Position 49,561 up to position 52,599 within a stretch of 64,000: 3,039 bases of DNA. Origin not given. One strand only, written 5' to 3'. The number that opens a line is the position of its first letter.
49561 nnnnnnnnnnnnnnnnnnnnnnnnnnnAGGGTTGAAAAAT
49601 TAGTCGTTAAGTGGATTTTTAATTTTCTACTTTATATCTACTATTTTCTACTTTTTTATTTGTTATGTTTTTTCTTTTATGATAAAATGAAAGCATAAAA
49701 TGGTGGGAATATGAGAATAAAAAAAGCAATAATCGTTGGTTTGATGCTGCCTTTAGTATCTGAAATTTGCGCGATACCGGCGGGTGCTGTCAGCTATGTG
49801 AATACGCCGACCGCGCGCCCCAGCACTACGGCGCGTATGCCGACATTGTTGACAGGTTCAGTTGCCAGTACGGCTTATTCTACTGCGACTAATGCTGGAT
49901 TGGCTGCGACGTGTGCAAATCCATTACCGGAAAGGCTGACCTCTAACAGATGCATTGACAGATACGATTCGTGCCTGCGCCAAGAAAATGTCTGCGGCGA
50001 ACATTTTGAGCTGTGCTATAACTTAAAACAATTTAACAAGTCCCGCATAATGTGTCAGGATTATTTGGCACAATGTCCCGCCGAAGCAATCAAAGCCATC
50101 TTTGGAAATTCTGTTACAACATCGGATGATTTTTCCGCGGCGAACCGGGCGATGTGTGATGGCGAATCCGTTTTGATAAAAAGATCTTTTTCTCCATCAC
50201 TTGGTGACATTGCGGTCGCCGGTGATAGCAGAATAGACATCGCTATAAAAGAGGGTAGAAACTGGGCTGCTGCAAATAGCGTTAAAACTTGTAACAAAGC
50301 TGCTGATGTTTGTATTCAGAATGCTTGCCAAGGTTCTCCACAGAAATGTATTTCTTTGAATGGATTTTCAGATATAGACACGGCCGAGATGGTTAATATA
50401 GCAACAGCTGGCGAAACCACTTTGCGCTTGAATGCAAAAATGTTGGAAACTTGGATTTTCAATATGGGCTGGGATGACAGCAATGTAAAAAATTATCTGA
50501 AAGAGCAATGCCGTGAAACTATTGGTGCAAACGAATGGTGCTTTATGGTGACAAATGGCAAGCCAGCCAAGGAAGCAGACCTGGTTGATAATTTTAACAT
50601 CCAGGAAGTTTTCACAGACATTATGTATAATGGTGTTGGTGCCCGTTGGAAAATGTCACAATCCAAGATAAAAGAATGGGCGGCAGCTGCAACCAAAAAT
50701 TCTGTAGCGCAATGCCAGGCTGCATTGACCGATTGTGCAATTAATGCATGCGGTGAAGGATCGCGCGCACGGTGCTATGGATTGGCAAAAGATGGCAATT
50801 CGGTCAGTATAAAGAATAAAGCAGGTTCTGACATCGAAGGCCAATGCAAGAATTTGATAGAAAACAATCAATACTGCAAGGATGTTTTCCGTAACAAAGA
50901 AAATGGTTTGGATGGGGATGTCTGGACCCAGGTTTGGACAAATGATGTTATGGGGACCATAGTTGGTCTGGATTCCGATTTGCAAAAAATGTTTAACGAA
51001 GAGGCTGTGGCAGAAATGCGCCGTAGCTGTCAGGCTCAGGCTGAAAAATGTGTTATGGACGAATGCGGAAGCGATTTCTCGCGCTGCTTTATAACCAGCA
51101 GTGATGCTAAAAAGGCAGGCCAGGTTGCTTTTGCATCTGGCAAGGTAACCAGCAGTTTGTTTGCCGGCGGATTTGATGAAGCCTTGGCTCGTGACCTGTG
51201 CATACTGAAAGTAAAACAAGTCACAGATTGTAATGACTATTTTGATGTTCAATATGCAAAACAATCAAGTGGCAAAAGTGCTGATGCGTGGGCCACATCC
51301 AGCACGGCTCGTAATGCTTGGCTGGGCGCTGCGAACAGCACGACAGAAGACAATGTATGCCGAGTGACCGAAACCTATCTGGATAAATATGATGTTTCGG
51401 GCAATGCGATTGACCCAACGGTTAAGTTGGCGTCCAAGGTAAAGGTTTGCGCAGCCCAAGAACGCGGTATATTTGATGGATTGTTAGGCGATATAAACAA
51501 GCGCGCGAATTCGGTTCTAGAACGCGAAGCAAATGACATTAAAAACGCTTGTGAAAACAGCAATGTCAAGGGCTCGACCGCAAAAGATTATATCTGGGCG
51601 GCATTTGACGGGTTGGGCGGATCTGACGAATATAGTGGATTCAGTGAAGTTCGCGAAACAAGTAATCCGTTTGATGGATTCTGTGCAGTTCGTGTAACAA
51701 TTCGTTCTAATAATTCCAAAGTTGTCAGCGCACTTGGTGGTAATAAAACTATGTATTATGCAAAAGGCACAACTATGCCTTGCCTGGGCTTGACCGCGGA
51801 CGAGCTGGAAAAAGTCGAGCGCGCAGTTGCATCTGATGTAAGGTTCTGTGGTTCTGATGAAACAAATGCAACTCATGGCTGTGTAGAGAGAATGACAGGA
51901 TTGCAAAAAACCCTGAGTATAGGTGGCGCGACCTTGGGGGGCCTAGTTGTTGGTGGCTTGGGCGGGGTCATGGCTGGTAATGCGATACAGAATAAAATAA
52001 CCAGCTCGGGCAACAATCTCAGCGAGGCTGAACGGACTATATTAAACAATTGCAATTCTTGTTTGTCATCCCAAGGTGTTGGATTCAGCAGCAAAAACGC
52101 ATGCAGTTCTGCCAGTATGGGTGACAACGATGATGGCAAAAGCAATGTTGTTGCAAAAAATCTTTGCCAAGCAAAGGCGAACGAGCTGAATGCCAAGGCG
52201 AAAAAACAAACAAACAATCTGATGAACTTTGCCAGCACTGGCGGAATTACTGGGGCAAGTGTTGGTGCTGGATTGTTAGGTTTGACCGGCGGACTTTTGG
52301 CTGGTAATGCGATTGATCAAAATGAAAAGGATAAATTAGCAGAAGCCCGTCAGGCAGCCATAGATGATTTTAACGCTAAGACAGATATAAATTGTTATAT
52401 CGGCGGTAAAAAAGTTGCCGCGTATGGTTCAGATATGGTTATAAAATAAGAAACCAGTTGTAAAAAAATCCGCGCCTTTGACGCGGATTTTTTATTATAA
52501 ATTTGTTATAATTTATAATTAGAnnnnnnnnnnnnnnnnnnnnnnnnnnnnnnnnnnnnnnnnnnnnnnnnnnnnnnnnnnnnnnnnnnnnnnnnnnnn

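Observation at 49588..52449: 912-aa secreted protein with 39 cysteines in tandem six-cysteine super-repeats and two C-terminal glycine-zipper segments, placed where ftsZ would be expected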

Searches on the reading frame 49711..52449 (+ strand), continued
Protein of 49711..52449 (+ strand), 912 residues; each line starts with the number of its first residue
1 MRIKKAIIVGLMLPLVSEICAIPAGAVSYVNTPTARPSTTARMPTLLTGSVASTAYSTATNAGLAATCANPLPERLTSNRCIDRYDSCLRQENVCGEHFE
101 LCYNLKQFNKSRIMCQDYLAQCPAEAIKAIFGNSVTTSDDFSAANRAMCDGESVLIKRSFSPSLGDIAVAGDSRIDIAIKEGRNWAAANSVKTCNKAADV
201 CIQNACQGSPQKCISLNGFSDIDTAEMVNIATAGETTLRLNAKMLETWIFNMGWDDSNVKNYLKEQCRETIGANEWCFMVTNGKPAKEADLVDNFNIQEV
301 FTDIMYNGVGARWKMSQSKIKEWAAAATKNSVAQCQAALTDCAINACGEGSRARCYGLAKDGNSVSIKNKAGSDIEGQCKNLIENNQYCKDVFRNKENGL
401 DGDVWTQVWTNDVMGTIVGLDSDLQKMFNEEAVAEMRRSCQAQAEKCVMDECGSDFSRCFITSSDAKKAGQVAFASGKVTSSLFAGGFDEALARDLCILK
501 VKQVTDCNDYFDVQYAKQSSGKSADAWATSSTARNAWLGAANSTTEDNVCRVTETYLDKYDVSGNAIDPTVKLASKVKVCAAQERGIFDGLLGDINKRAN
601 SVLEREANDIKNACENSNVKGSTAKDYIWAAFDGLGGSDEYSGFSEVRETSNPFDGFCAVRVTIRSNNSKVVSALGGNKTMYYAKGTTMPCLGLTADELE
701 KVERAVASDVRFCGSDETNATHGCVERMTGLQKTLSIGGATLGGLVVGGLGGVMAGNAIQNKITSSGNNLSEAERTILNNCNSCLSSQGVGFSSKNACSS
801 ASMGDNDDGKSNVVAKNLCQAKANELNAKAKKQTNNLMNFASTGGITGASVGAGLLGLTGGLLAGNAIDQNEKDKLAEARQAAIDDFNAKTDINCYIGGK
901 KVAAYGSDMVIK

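Call 39: predict_structure(alignment_id=A2)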
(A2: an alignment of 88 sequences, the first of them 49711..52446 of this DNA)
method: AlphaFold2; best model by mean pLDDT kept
length: 912 residues; sequences in the alignment: 88
mean_pLDDT: 71.0   pTM: 0.49
mean pLDDT of the five models: 71.0, 70.0, 69.8, 67.8, 65.4
residues with pLDDT >= 90: 143; 70-90: 461; 50-70: 98; < 50: 210
segments of 3 or more residues with pLDDT < 50: 1-65, 462-486, 524-545, 558-565, 567-572, 727-768, 832-873
pLDDT, mean of each block of 10 residues (from residue 1): 35 33 31 31 31 32 51 75 88 72 75 84 87 79 72 76 83 83 76 87 89 81 78 68 89 87 92 89 85 89 82 82 89 93 88 90 86 86 93 89 91 90 91 92 91 74 43 42 53 81 90 83 45 46 55 61 46 66 82 82 83 86 83 70 82 83 88 87 84 80 73 63 49 33 26 27 37 86 89 88 66 88 82 35 27 23 33 53 70 86 84 72
secondary structure, 60 per line:
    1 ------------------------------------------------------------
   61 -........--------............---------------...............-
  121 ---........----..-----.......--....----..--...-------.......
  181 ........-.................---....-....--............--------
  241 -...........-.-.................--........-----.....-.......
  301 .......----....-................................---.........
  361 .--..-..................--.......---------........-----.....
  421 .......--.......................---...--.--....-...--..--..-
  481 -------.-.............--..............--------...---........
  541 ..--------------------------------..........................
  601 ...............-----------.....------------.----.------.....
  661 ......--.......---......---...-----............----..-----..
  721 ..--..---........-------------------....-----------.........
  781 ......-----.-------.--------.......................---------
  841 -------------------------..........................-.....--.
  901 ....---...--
elements in order (helices of 4 or more, strands of 3 or more residues): H62-69 H78-89 H105-119 H124-131 E146-149 E152-155 H174-188 H190-206 H210-213 H221-232 H242-252 H256-272 H275-282 H288-292 H294-307 H312-315 H317-348 H352-359 H367-384 H387-393 H403-410 H416-427 H430-452 H464-467 H490-502 H505-518 H533-542 H575-615 E627-631 E656-666 H669-675 E679-684 E688-690 H696-707 H719-722 H730-737 H757-760 H772-786 H809-831 H866-891 E893-897 E900-904 E908-910

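Call 64: fold_search(model_id=the predicted structure, library=pdb)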
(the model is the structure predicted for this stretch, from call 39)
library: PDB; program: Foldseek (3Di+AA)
matches with E <= 10: 65; with E <= 0.001: 0
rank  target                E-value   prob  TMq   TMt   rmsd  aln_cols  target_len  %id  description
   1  1g8x_A                1.6e+00  0.05  0.07  0.07  29.4       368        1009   11  STRUCTURE OF A GENETICALLY ENGINEERED MOLECULAR MOTOR (released 2001-01-17)
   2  4k6j_A                1.7e+00  0.03  0.05  0.08  24.5       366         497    8  Human cohesin inhibitor WapL (released 2013-06-19)
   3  7cru_C                1.7e+00  0.02  0.06  0.10  25.8       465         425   14  hnRNPK NLS in complex with Importin alpha 1 (KPNA2) (released 2021-11-17)
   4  3a7k_B                2.3e+00  0.03  0.06  0.12  22.3       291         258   11  Crystal structure of halorhodopsin from Natronomonas pharaonis (released 2009-12-15)
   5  7zox_A                2.4e+00  0.01  0.06  0.07  31.4       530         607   10  Nup93 in complex with xhNup93-Nb4i and xNup93-Nb2t (released 2023-11-08)
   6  8a7r_B                2.6e+00  0.02  0.06  0.12  28.2       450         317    8  PcIDS1_I420A in complex with Mg2+ and GPP (released 2023-05-31)
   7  6d7n                  2.9e+00  0.02  0.07  0.12  24.6       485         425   12  Crystal structure of the W357R/W399R Importin alpha mutant (released 2019-03-06)
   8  4pho_A                3.0e+00  0.04  0.08  0.17  34.9       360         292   10  ClyA CC6/264 ox (2-303) (released 2014-09-24)
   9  4npw                  3.0e+00  0.03  0.07  0.13  25.5       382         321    8  Crystal structure of human PDE1B bound to inhibitor 19A (7,8-dimethoxy-N-[(2S)-1-(3-methyl-1H-pyrazol-5-yl)propan-2-yl]q (released 2014-07-16)
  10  8xtw                  3.0e+00  0.01  0.05  0.08  25.5       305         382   12  Structure of human VAChT in complex with acetylcholine (released 2024-12-25)
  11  4pho_B                3.1e+00  0.01  0.05  0.10  33.7       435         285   12  ClyA CC6/264 ox (2-303) (released 2014-09-24)
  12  9g33_UT               3.4e+00  0.01  0.07  0.05  24.7       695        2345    9  Stalled 90S - Utp23-Krr1-deltaC3 (released 2025-06-18)
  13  9si5_A                3.8e+00  0.03  0.05  0.10  19.9       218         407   11  Crystal structure of DoxA in complex with reaction intermediate DHD (released 2025-12-24)
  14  5t77                  3.9e+00  0.01  0.07  0.10  28.8       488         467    9  Crystal structure of the MOP flippase MurJ (released 2016-12-28)
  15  6wr1_B                4.1e+00  0.02  0.06  0.10  19.9       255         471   12  Human steroidogenic cytochrome P450 17A1 mutant N52Y with inhibitor abiraterone (released 2021-05-05)
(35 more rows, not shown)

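Call 65: find_encoding_contigs(protein=P0222, flank=10000, max_places=2)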
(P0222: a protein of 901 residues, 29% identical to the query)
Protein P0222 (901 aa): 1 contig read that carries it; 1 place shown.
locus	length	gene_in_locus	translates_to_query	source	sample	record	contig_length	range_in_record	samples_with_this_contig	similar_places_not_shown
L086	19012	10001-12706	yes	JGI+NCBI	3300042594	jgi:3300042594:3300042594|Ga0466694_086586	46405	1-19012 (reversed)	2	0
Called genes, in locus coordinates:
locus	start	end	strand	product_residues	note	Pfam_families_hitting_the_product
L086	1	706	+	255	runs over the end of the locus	-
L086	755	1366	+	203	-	-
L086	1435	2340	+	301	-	-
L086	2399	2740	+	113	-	PF02021:UPF0102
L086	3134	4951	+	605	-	PF25225:DUF7843, PF13387:Lnb_N, PF25222:DUF7840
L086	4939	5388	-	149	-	PF00959:Phage_lysozyme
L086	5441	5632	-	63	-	PF25181:Phage_Bbp19 (weak)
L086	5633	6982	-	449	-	PF12236:Head-tail_con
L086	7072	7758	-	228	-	PF07505:DUF5131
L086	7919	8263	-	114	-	-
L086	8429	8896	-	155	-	-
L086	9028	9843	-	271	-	PF22530:Terminase-T7_RNaseH-like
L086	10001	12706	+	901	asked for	-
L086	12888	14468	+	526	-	PF00772:DnaB, PF03796:DnaB_C, PF13481:AAA_25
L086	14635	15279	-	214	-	-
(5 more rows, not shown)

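Call 66: find_related_loci(query=A2, collection=viral_contigs, flank=10000)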
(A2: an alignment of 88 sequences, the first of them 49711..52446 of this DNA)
Query A2 (912 aa) in viral_contigs; peptide patterns used: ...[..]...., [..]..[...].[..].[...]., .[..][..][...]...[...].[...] (x = any residue, [..] = any of these).
93 stretches matched a pattern; 1 encode a relative of the query (tblastn E <= 1e-3); 1 distinct loci.
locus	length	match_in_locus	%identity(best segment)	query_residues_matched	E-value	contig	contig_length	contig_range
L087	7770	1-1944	27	172-770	2e-52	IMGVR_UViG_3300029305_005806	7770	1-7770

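Call 67: find_encoding_contigs(protein=P0135, flank=8000, max_places=1)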
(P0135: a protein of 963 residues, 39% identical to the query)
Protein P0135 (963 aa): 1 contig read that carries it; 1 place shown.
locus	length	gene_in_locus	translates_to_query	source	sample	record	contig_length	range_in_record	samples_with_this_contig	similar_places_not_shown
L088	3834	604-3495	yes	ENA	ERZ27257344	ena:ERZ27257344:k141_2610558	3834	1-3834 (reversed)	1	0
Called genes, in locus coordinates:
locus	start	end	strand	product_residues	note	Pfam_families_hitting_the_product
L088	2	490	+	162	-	?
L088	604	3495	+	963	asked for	-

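Call 68: find_encoding_contigs(protein=P0148, flank=8000, max_places=1)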
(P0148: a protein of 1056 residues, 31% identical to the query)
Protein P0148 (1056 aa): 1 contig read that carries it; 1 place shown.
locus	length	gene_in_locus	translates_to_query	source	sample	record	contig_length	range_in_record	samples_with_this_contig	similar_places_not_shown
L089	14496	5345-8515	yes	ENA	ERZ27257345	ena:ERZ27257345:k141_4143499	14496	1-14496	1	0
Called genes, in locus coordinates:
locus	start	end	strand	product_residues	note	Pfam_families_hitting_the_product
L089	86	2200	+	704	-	-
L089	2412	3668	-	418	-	-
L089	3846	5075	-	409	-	PF01476:LysM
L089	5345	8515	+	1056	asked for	-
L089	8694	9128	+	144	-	PF01541:GIY-YIG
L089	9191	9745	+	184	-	PF04011:LemA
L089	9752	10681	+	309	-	PF01435:Peptidase_M48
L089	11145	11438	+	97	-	-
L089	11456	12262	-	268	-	-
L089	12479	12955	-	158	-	-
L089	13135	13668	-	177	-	-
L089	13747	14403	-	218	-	PF01553:Acyltransferase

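Call 78: search_protein_families(library=phrogs, proteins=[window:49711-52446:+, P0222, P0014], max_evalue=0.1)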
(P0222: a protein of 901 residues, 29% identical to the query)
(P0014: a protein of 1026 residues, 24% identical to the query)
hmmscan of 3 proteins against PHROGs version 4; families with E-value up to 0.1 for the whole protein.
window:49711-52446:+ (912 aa): 0 families

P0222 (901 aa): 0 families

P0014 (1026 aa): 0 families

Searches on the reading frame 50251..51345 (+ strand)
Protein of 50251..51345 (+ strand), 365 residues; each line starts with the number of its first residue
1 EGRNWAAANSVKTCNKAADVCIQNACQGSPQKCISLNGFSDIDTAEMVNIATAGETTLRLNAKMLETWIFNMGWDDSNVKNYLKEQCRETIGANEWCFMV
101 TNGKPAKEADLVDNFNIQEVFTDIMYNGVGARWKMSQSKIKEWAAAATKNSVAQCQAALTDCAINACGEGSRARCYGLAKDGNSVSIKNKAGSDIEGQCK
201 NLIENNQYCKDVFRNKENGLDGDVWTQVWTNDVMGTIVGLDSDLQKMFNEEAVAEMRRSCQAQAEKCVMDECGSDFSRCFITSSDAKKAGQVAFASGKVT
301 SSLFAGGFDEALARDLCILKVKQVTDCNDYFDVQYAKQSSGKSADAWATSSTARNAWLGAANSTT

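Call 28: search_protein_families(library=pfam, proteins=[window:50251-51345:+], max_evalue=10)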
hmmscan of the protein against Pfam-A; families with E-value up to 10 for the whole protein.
window:50251-51345:+ (365 aa): 1 family
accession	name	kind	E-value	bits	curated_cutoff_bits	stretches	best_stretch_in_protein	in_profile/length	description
PF01661.27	Macro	-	0.14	12.5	22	0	175-209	6-40/118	Macro domain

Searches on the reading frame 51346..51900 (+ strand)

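Call 28: search_protein_families(library=pfam, proteins=[window:51346-51900:+], max_evalue=10)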
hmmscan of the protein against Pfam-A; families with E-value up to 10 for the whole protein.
window:51346-51900:+ (185 aa): 1 family
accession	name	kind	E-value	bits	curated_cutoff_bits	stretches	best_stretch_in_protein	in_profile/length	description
PF20848.2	ExoU_mid_dom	-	0.074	13.7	27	1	4-61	33-88/119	ExoU toxin, middle helical domain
